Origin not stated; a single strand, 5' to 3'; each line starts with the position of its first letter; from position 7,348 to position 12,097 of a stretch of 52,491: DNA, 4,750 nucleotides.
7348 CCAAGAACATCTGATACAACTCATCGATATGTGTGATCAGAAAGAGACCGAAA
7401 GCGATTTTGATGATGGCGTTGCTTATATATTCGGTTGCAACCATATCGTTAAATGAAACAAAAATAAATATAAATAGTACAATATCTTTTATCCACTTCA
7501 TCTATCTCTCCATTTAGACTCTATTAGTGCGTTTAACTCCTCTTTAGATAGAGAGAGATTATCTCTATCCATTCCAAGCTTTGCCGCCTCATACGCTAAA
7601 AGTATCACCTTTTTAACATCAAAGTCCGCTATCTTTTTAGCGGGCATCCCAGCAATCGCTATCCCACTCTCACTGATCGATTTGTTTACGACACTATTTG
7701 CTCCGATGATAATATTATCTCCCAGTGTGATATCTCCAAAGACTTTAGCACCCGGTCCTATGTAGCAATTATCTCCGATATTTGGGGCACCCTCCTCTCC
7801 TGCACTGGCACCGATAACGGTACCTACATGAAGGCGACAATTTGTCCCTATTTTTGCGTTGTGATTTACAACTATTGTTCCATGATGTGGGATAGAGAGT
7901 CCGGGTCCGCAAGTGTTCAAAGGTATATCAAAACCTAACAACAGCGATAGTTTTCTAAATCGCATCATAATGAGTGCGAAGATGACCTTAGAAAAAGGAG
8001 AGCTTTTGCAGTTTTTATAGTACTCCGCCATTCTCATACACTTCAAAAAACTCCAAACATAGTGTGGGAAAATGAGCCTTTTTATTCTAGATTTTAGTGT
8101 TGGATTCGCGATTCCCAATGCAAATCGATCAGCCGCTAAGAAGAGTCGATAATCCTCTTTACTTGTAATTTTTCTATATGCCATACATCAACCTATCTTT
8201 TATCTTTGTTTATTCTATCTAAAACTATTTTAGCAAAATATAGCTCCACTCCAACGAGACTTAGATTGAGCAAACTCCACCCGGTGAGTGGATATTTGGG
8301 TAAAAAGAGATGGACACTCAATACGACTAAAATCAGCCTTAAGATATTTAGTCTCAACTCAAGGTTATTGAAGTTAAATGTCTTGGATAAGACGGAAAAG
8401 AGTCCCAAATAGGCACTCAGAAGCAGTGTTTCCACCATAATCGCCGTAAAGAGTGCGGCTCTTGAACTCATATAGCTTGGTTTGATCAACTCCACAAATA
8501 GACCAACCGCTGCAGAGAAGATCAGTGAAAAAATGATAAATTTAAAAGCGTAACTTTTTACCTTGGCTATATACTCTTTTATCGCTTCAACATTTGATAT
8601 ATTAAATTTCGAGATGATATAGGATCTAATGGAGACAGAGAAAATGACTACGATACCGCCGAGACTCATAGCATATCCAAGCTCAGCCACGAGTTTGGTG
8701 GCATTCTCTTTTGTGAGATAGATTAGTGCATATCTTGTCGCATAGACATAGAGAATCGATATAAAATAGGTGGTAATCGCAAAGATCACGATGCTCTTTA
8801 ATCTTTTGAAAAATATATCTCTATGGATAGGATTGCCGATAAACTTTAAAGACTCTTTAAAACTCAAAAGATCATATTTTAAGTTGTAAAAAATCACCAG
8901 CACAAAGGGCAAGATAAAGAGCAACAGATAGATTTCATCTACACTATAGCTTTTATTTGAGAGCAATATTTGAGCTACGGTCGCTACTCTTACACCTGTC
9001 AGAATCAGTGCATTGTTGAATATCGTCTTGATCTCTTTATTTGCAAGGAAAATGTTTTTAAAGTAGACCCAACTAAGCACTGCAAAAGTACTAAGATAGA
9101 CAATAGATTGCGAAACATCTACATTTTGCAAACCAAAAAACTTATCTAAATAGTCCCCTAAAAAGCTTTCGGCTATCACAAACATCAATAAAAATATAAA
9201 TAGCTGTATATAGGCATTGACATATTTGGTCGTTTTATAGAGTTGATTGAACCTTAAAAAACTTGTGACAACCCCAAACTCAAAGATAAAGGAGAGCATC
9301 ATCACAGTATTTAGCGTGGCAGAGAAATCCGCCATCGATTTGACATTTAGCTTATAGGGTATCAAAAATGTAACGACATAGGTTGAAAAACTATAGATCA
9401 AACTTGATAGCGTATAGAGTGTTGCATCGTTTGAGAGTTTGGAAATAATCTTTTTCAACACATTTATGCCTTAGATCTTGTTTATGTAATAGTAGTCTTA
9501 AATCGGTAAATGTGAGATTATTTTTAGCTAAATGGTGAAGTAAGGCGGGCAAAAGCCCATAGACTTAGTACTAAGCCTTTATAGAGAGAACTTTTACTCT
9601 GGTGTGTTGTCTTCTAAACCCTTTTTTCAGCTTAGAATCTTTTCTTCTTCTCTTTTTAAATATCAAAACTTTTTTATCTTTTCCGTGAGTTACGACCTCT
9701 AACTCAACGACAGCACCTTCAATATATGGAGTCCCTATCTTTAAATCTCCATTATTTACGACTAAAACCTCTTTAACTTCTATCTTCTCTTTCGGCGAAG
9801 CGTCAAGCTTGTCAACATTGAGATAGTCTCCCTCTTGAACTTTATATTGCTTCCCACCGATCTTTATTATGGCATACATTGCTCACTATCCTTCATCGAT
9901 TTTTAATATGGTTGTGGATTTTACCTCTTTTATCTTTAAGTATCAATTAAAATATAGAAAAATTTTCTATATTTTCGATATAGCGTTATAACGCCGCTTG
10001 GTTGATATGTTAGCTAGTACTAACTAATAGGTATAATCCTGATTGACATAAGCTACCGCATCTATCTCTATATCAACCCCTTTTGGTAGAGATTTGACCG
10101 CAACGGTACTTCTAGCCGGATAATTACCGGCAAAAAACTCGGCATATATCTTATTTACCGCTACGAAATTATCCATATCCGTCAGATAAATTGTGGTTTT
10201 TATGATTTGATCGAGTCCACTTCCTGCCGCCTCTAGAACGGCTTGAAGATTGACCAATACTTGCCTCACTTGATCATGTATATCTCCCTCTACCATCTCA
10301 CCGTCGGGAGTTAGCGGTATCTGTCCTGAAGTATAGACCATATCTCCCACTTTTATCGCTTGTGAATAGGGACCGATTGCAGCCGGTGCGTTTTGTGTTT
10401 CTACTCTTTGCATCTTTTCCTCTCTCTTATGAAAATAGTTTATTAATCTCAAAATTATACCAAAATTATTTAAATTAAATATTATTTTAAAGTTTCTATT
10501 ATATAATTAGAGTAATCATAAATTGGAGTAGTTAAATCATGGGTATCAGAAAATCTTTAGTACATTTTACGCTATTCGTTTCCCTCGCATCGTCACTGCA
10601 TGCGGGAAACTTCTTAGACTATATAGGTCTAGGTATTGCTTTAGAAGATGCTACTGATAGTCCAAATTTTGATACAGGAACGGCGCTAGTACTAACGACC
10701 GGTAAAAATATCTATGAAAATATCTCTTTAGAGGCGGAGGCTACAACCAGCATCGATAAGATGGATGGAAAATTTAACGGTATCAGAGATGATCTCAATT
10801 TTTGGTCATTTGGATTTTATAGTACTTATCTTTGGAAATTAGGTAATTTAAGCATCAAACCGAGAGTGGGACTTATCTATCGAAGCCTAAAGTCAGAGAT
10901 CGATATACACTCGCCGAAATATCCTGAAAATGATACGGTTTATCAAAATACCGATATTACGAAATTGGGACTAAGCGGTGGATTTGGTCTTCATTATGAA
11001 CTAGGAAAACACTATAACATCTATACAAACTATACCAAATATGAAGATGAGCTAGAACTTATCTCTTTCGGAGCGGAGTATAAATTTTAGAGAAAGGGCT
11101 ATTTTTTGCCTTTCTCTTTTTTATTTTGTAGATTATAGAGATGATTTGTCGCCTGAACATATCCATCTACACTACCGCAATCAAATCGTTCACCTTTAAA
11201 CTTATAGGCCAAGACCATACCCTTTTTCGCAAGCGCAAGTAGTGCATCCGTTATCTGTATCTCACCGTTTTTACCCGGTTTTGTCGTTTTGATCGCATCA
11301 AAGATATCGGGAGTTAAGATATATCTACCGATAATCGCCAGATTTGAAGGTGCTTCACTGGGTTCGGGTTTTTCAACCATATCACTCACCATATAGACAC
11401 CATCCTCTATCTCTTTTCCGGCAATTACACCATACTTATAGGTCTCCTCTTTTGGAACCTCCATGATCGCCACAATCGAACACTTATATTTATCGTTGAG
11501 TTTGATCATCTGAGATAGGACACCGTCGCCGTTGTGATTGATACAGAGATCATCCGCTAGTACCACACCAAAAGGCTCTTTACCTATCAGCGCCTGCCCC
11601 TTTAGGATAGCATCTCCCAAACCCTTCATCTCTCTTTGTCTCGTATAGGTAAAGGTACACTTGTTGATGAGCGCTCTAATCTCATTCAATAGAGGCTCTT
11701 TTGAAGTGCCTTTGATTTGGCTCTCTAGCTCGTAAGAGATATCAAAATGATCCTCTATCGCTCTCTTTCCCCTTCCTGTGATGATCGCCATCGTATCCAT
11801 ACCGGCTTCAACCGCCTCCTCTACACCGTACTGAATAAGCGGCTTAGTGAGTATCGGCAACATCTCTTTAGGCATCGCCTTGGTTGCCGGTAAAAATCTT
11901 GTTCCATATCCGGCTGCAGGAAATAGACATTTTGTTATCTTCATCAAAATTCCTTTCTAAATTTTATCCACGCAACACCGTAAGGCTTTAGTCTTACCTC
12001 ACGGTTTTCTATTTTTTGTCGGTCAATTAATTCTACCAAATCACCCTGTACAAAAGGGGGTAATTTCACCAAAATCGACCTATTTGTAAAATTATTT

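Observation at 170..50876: Hyper-abundant 10-bp palindrome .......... scattered through genes and intergenic regions (DNA-uptake-sequence-like word)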

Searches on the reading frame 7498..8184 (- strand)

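Call 63: search_protein_families(library=ncbifam, proteins=[window:7498-8184:-], max_evalue=0.01)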
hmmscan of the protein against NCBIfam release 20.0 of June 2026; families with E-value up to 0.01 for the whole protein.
window:7498-8184:- (228 aa): 39 families (the best 25 are shown)
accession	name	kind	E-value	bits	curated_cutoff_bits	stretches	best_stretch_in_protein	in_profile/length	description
NF041874.1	EPS_EpsC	equivalog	9e-22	77.6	150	1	77-186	54-165/168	serine O-acetyltransferase EpsC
TIGR01172.1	cysE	equivalog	6e-17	62.2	210.65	1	77-183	54-162/162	serine O-acetyltransferase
NF002060.0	PRK00892.1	subfamily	1.8e-13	50.4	207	1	106-195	242-325/345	UDP-3-O-(3-hydroxymyristoyl)glucosamine N-acyltransferase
TIGR03570.1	NeuD_NnaD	subfamily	5.8e-13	48.9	160.8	1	104-183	124-202/202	NeuD/PglB/VioB family sugar acetyltransferase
NF007564.0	PRK10191.1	equivalog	4.8e-12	45.6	196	1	72-177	44-152/162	colanic acid biosynthesis acetyltransferase WcaB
NF008349.0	PRK11132.1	equivalog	7.7e-12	44.9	397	1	73-192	130-251/273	serine O-acetyltransferase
TIGR04016.1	WcaB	equivalog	1.9e-11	43.7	194.65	1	71-177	27-136/146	colanic acid biosynthesis acetyltransferase WcaB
TIGR01853.1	lipid_A_lpxD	equivalog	5.3e-11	42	242.5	1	105-195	232-315/325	UDP-3-O-(3-hydroxymyristoyl)glucosamine N-acyltransferase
NF007240.0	PRK09677.1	equivalog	1.2e-10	41.2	243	1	135-191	132-187/192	putative lipopolysaccharide biosynthesis O-acetyl transferase WbbJ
TIGR03532.1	DapD_Ac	equivalog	1.3e-06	28.2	231.75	1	104-192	129-218/231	2,3,4,5-tetrahydropyridine-2,6-dicarboxylate N-acetyltransferase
TIGR03308.1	phn_thr-fam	hypoth_equivalog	1.7e-06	28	201.65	1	135-186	110-160/204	phosphonate metabolim protein, transferase hexapeptide repeat family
NF010934.1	PRK14354.1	equivalog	7.3e-06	24.7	450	1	109-184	365-441/447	bifunctional UDP-N-acetylglucosamine diphosphorylase/glucosamine-1-phosphate N-acetyltransferase GlmU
NF007499.0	PRK10092.1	equivalog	7.4e-06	25.9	314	1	127-185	122-180/183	maltose O-acetyltransferase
NF007076.0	PRK09527.1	equivalog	9.9e-06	25.1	347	1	135-188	133-185/203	galactoside O-acetyltransferase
NF000311.1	Vat_ABCDEFH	equivalog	1.2e-05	25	300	1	132-188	109-164/201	Vat family streptogramin A O-acetyltransferase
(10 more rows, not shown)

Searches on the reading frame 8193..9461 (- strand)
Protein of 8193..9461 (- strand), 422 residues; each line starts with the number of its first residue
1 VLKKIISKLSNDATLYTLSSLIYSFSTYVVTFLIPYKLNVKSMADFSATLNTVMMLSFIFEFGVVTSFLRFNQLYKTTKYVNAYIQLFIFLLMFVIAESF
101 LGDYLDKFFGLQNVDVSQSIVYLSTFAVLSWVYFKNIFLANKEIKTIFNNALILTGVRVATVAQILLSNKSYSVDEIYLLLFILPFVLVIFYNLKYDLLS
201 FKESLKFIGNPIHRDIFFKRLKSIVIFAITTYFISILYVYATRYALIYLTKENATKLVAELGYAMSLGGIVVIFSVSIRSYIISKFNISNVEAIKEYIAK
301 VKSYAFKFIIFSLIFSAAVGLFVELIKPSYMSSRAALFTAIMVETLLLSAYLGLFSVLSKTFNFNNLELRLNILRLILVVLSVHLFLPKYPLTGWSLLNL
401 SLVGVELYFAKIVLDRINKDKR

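Call 7: search_protein_families(library=pfam, proteins=[window:8193-9461:-])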
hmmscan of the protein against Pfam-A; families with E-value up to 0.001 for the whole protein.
window:8193-9461:- (422 aa): 0 families

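Call 33: search_protein_families(library=pfam, proteins=[window:8193-9461:-], max_evalue=0.00001)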
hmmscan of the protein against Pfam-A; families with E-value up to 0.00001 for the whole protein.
window:8193-9461:- (422 aa): 0 families

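Call 63: search_protein_families(library=ncbifam, proteins=[window:8193-9461:-], max_evalue=0.01)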
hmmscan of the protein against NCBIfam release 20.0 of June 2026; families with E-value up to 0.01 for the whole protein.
window:8193-9461:- (422 aa): 0 families

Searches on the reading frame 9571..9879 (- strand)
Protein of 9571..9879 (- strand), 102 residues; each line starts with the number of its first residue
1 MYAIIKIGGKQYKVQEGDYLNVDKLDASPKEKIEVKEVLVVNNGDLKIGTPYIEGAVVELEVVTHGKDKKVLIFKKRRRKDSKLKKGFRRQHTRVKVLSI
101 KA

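Call 31: search_protein_families(library=pfam, proteins=[window:9571-9879:-], max_evalue=0.00001)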
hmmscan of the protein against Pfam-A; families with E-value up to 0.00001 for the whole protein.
window:9571-9879:- (102 aa): 1 family
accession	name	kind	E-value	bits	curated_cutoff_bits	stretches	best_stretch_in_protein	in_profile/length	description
PF00829.26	Ribosomal_L21p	-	5.6e-35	120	27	1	1-100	1-99/99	Ribosomal prokaryotic L21 protein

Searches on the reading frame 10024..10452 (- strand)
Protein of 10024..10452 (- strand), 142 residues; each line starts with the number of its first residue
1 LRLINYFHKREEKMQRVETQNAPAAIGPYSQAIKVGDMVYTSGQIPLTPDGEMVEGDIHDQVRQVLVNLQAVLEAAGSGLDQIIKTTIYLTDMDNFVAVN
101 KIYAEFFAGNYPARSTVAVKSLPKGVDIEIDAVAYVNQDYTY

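Call 31: search_protein_families(library=pfam, proteins=[window:10024-10452:-], max_evalue=0.00001)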
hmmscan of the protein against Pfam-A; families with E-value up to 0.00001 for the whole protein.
window:10024-10452:- (142 aa): 1 family
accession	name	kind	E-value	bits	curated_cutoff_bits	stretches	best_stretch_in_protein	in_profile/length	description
PF01042.26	Ribonuc_L-PSP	-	7.8e-45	152.2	27.3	1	19-136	1-121/121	Endoribonuclease L-PSP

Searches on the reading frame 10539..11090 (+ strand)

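Call 31: search_protein_families(library=pfam, proteins=[window:10539-11090:+], max_evalue=0.00001)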
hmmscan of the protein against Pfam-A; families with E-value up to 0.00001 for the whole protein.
window:10539-11090:+ (183 aa): 1 family
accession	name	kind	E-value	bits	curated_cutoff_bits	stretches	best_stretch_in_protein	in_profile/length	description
PF13505.12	OMP_b-brl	-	7.5e-10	39.7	28.7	1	28-183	23-175/175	Outer membrane protein beta-barrel domain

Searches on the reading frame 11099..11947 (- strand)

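Call 31: search_protein_families(library=pfam, proteins=[window:11099-11947:-], max_evalue=0.00001)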
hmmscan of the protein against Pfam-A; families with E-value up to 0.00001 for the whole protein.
window:11099-11947:- (282 aa): 1 family
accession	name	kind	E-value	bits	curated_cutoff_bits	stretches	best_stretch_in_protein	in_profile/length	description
PF00483.29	NTP_transferase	-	6e-36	124.7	21.2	1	11-270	6-242/245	Nucleotidyl transferase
